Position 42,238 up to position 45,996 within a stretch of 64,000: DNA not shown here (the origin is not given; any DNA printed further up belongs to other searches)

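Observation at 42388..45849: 1153-aa DinG/XPD-like helicase fused to a PD-(D/E)xK-like nuclease, placed directly upstream of C5-MTase/endonuclease genes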

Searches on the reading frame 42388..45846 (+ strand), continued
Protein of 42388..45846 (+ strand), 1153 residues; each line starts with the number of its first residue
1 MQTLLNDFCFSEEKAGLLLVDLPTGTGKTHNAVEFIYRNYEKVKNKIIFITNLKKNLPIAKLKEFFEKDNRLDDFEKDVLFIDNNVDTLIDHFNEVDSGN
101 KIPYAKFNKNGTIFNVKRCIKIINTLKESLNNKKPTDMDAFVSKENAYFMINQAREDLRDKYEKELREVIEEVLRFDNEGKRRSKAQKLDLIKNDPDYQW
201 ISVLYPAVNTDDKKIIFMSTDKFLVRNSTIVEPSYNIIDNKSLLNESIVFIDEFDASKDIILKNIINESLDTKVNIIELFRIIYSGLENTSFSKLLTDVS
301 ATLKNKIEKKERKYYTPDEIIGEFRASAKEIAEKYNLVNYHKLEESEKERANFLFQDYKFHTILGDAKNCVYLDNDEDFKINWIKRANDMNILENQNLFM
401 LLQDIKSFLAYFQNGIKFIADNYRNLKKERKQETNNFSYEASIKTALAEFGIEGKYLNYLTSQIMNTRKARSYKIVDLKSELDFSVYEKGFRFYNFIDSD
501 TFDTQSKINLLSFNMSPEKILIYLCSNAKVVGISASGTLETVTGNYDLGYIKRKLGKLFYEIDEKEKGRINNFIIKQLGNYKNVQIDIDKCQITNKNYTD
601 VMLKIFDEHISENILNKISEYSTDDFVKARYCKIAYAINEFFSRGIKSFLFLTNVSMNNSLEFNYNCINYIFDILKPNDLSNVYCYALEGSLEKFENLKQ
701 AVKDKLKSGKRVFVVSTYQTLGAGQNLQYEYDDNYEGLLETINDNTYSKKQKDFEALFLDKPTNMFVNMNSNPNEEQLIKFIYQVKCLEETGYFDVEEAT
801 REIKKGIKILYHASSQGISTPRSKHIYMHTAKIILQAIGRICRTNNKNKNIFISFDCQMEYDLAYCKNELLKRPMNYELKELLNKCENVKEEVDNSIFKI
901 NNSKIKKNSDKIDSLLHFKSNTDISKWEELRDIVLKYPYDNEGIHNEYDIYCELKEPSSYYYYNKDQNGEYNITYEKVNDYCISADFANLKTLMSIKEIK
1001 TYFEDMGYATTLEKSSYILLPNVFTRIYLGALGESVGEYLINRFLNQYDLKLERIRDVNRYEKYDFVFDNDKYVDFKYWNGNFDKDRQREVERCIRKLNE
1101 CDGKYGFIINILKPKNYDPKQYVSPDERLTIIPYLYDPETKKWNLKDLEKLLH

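Call 28: find_encoding_contigs(protein=P0034, flank=7000, max_places=2)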
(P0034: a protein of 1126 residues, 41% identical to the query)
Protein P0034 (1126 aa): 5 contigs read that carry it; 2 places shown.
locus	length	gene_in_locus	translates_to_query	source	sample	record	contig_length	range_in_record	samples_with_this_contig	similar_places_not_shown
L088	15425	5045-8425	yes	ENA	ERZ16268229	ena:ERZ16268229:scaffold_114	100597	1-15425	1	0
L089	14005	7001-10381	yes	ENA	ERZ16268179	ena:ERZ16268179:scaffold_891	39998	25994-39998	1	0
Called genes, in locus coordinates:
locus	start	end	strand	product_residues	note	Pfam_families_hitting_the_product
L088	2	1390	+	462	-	?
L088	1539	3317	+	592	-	PF02463:SMC_N, PF11398:DUF2813 (weak), PF13175:AAA_15, PF13304:AAA_21, PF20469:OLD-like_TOPRIM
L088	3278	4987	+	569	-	PF00580:UvrD-helicase, PF13245:AAA_19, PF01443:Viral_helicase1 (faint), PF13538:UvrD_C_2 (weak)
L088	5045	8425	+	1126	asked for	PF04851:ResIII (faint)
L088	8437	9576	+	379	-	PF12686:DUF3800 (weak)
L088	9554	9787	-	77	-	-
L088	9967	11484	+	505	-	PF12161:HsdM_N, PF02384:N6_Mtase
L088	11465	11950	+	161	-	-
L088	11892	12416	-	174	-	PF01420:Methylase_S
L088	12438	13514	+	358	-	PF01420:Methylase_S (weak)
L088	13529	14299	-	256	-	-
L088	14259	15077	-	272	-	PF00589:Phage_integrase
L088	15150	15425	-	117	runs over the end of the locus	PF01420:Methylase_S (weak)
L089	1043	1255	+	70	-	-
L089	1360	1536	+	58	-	PF00239:Resolvase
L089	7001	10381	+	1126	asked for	PF04851:ResIII (faint)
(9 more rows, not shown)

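Call 33: search_protein_families(library=pfam, proteins=[L007:6865-9951:+, L007:5711-6865:+, L007:3744-5711:+, L003:13933-15594:+, L003:15616-16734:+, L009:5835-6665:+, L009:6668-7933:+, L013:13515-14990:+, L011:13482-14504:+, L003:9484-9846:-], max_evalue=0.001)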
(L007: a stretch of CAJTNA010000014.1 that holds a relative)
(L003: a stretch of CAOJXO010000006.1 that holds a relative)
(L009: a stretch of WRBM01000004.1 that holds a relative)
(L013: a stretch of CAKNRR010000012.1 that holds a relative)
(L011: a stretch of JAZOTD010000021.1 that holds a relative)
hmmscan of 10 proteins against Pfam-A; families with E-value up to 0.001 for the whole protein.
L007:6865-9951:+ (1029 aa): 3 families
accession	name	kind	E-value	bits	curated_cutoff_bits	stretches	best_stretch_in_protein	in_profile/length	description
PF19778.5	RE_endonuc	-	2.7e-28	98.4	23.4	1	909-1016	6-106/108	Endonuclease domain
PF04851.21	ResIII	-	3e-16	60.2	22.5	1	102-262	26-163/164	Type III restriction enzyme, res subunit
PF00270.35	DEAD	-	8.3e-07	29.3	26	1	104-263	19-162/167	DEAD/DEAH box helicase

L007:5711-6865:+ (385 aa): 0 families

L007:3744-5711:+ (656 aa): 1 family
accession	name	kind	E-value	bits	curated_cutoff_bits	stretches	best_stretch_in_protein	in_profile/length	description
PF01555.25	N6_N4_Mtase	-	2e-33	116.7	26.7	1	121-455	1-209/221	DNA methylase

L003:13933-15594:+ (554 aa): 2 families
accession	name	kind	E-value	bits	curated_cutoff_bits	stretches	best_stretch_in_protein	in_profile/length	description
PF02384.22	N6_Mtase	-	1.2e-15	58.1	20.4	1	86-221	5-138/311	N-6 DNA Methylase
PF13847.12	Methyltransf_31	-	0.00039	20.6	27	0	127-203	3-67/145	Methyltransferase domain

L003:15616-16734:+ (373 aa): 0 families

L009:5835-6665:+ (277 aa): 1 family
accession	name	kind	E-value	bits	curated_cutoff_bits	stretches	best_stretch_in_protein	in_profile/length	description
PF02086.21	MethyltransfD12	-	1.8e-73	247.9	22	1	12-257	1-252/253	D12 class N6 adenine-specific DNA methyltransferase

L009:6668-7933:+ (422 aa): 3 families
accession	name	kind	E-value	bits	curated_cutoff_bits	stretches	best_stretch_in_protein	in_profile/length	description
PF22518.2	DUF6997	-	1.3e-64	218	27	1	76-249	2-175/175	Domain of unknown function (DUF6997)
PF23871.1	DUF7226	-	2.8e-45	154.1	27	1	285-420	1-141/142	Domain of unknown function (DUF7226)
PF22515.2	DUF6996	-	9.5e-33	112.5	27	1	6-74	1-71/71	Domain of unknown function (DUF6996)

L013:13515-14990:+ (492 aa): 3 families
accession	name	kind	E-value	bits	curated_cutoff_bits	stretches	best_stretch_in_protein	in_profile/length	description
PF02384.22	N6_Mtase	-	2e-95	320.2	20.4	1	142-449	2-307/311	N-6 DNA Methylase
PF12161.14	HsdM_N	-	2.9e-21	76.9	24.5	1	7-130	3-133/135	HsdM N-terminal domain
PF07669.17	Eco57I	-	3.7e-06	27.6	25.3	1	258-355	70-170/171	Eco57I restriction-modification methylase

L011:13482-14504:+ (341 aa): 0 families

L003:9484-9846:- (120 aa): 0 families

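Call 34: search_protein_families(library=padloc, proteins=[L007:6865-9951:+, L007:5711-6865:+, L007:3744-5711:+, L003:13933-15594:+, L003:15616-16734:+, L009:5835-6665:+, L009:6668-7933:+, L013:13515-14990:+, L011:13482-14504:+, L003:9484-9846:-], max_evalue=0.001)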
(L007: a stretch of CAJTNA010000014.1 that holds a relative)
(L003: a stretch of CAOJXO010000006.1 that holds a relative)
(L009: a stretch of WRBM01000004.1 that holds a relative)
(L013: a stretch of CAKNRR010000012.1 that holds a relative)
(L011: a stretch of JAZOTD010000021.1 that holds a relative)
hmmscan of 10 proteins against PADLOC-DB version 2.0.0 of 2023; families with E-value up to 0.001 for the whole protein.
L007:6865-9951:+ (1029 aa): 4 families
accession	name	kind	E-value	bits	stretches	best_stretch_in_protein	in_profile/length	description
PDLC03647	REase_III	-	2.3e-289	960.8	1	1-1027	1-988/989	Type III restriction enzyme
PDLC03649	REase_III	-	8.2e-94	313.2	1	59-1015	35-957/973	Type III restriction enzyme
PDLC03653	REase_III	-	2.5e-08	30.5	1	514-622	417-525/883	Type III restriction enzyme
PDLC03650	REase_III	-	0.0009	15.7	0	522-568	377-422/898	Type III restriction enzyme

L007:5711-6865:+ (385 aa): 0 families

L007:3744-5711:+ (656 aa): 23 families
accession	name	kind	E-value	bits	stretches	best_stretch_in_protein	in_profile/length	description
PDLC03634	MTase_III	-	8.7e-215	713.3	1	1-650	2-616/621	Type III methyltransferase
PDLC03641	MTase_III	-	1.8e-108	361.8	1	17-507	20-496/657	Type III methyltransferase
PDLC03637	MTase_III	-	4.3e-89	297.5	1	12-494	47-490/513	Type III methyltransferase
PDLC03644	MTase_III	-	9.6e-75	250.3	1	63-464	3-388/542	Type III methyltransferase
PDLC03642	MTase_III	-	1.9e-61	206.4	2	168-459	130-399/528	Type III methyltransferase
PDLC03640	MTase_III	-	5.8e-54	181.5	2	98-259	43-204/654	Type III methyltransferase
PDLC03636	MTase_III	-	2.6e-43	146.7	2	171-537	90-447/575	Type III methyltransferase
PDLC03639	MTase_III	-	1.4e-41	140.5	3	385-486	407-503/639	Type III methyltransferase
PDLC03635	MTase_III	-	1.7e-40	137.4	2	160-443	253-552/708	Type III methyltransferase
PDLC03646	MTase_III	-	4.7e-34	115.4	3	377-481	742-850/1057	Type III methyltransferase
PDLC03354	MTase_II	-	7.3e-26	89.1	1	59-272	22-225/425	Type II methyltransferase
PDLC03278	MTase_II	-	1.7e-25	88.3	3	174-257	43-125/390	Type II methyltransferase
PDLC03645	MTase_III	-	2.9e-25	86.5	2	101-249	142-269/709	Type III methyltransferase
PDLC03643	MTase_III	-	6.2e-25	86.2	1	181-496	1-301/465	Type III methyltransferase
PDLC03638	MTase_III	-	3.6e-23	79.8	2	174-459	428-667/816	Type III methyltransferase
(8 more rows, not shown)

L003:13933-15594:+ (554 aa): 13 families
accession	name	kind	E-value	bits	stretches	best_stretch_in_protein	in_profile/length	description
PDLC03219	MTase_II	-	5.9e-54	181.3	1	77-527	21-464/504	Type II methyltransferase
PDLC03227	MTase_II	-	1.3e-13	48.7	1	97-273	18-201/494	Type II methyltransferase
PDLC04134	mad2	-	4.8e-13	46.7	1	99-294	263-430/492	mads_2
PDLC03021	MTase_I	-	5.1e-13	46.7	1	84-250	143-317/491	Type I methyltransferase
PDLC03029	MTase_I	-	5.5e-08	29.7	1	84-221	154-293/661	Type I methyltransferase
PDLC03025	MTase_I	-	1.9e-06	24.9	1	80-267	137-329/569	Type I methyltransferase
PDLC03031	MTase_I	-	1.1e-05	21.9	1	70-219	151-296/834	Type I methyltransferase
PDLC03267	MTase_II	-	2.3e-05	21.5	1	98-219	5-117/539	Type II methyltransferase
PDLC03026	MTase_I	-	3.4e-05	21.2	1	85-249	121-293/487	Type I methyltransferase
PDLC03338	MTase_II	-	7.2e-05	19.7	1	195-287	233-327/604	Type II methyltransferase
PDLC03022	MTase_I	-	7.6e-05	19.2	1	88-219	167-310/857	Type I methyltransferase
PDLC03035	MTase_I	-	0.0001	19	1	78-150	146-217/653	Type I methyltransferase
PDLC03285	MTase_II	-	0.00061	17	0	101-145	9-53/413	Type II methyltransferase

L003:15616-16734:+ (373 aa): 0 families

L009:5835-6665:+ (277 aa): 21 families
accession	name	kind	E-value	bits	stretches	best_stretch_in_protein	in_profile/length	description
PDLC03294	MTase_II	-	2.5e-106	353.3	1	8-276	6-271/272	Type II methyltransferase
PDLC03735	oMTase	-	1.3e-105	350.8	1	2-277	3-283/284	orphan methyltransferase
PDLC03261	MTase_II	-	1.6e-71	239.5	1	4-269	22-281/643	Type II methyltransferase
PDLC03729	oMTase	-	1.1e-65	219.9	1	8-272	6-265/275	orphan methyltransferase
PDLC03266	MTase_II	-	1.4e-63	213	1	2-261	10-267/285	Type II methyltransferase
PDLC03344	MTase_II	-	4.7e-39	131.7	1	8-153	5-151/154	Type II methyltransferase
PDLC03247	MTase_II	-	6.9e-36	121.9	1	10-277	6-266/282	Type II methyltransferase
PDLC03383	MTase_II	-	1e-29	101.9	1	3-237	16-263/318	Type II methyltransferase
PDLC03264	MTase_II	-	1.2e-28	98.3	1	2-276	7-283/306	Type II methyltransferase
PDLC03287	MTase_II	-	3.9e-24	83.4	1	10-276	367-641/646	Type II methyltransferase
PDLC03349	MTase_II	-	2.7e-20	70.8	2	9-92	8-97/374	Type II methyltransferase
PDLC03302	MTase_II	-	9.1e-20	68.9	1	9-275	362-625/626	Type II methyltransferase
PDLC03253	MTase_II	-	1.5e-18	65.4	1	8-221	5-203/253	Type II methyltransferase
PDLC03717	oMTase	-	8.2e-17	59.5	1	10-277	6-267/285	orphan methyltransferase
PDLC03722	oMTase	-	4.6e-15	54.1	1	10-236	5-213/259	orphan methyltransferase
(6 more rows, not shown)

L009:6668-7933:+ (422 aa): 1 family
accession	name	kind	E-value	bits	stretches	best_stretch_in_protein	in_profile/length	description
PDLC03513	REase_II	-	1.3e-99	332.6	1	8-422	10-426/426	Type II restriction enzyme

L013:13515-14990:+ (492 aa): 33 families (the best 25 are shown)
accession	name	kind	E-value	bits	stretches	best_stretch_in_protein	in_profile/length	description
PDLC03019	MTase_I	-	2.5e-151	503.9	1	6-487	9-499/932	Type I methyltransferase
PDLC03035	MTase_I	-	6.1e-114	379.9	2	6-412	11-432/653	Type I methyltransferase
PDLC03240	MTase_II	-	5.5e-97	323.7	1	6-485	9-505/511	Type II methyltransferase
PDLC03022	MTase_I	-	3.3e-76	255.3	1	7-451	8-478/857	Type I methyltransferase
PDLC03031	MTase_I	-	3.5e-65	218.7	1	6-461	9-498/834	Type I methyltransferase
PDLC03038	MTase_I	-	1.5e-53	179.9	1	6-466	10-472/896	Type I methyltransferase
PDLC03027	MTase_I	-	1.6e-53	180.4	1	8-463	11-453/810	Type I methyltransferase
PDLC04134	mad2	-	2.9e-49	166.2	1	9-413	145-489/492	mads_2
PDLC03039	MTase_I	-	1.1e-48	163.9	1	6-466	8-469/708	Type I methyltransferase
PDLC03033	MTase_I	-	4.3e-45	152.7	1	121-488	159-536/541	Type I methyltransferase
PDLC03028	MTase_I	-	4.7e-45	152.1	1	4-456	728-1202/1236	Type I methyltransferase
PDLC03021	MTase_I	-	3.8e-44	149.3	1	123-487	123-489/491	Type I methyltransferase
PDLC03029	MTase_I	-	4.9e-43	145.5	1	7-415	11-455/661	Type I methyltransferase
PDLC03020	MTase_I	-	1.2e-37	128.1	1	122-357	141-392/410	Type I methyltransferase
PDLC03026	MTase_I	-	2.2e-37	127.3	1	9-485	10-479/487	Type I methyltransferase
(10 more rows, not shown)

L011:13482-14504:+ (341 aa): 1 family
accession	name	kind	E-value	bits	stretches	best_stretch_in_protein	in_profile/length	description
PDLC03390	MTase_II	-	1.9e-127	422.8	1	21-340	1-326/327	Type II methyltransferase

L003:9484-9846:- (120 aa): 0 families

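Call 36: find_encoding_contigs(protein=P0005, flank=6000, max_places=2)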
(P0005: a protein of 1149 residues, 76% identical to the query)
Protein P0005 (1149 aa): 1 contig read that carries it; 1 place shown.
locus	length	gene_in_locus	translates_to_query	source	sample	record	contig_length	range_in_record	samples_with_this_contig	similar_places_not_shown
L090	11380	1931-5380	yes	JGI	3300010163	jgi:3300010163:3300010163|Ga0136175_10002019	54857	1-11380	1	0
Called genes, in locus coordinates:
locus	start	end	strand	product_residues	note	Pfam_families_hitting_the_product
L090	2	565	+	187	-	?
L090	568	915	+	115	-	-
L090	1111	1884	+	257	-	-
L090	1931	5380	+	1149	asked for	-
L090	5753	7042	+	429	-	PF13304:AAA_21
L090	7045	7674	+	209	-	-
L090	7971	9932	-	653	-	PF00664:ABC_membrane, PF00005:ABC_tran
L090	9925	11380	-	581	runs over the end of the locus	PF00664:ABC_membrane, PF00005:ABC_tran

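Call 37: find_encoding_contigs(protein=P0026, flank=6000, max_places=2)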
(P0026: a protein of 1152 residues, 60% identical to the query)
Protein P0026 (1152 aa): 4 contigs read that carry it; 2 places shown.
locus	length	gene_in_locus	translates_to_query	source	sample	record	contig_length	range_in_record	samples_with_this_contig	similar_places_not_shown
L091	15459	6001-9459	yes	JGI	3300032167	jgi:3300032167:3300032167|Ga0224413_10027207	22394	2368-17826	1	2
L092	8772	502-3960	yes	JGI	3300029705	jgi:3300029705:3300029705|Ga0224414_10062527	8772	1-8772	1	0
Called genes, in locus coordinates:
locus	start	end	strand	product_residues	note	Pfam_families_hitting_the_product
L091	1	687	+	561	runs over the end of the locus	-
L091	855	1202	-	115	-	PF02452:PemK_toxin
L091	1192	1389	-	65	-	-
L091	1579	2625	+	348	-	-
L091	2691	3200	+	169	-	PF00692:dUTPase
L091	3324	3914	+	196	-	-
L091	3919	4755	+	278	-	PF00763:THF_DHG_CYH, PF02882:THF_DHG_CYH_C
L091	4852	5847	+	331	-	PF00579:tRNA-synt_1b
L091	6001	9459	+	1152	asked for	-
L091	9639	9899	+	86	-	PF20466:MmeI_TRD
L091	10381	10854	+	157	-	-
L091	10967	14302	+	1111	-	PF13245:AAA_19, PF13604:AAA_30, PF01443:Viral_helicase1 (weak), PF13538:UvrD_C_2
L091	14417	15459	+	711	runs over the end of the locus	PF13651:EcoRI_methylase, PF05175:MTS (faint), PF00145:DNA_methylase, PF09445:Methyltransf_15 (faint), PF13649:Methyltransf_25 (faint)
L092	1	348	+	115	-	?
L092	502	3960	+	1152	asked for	-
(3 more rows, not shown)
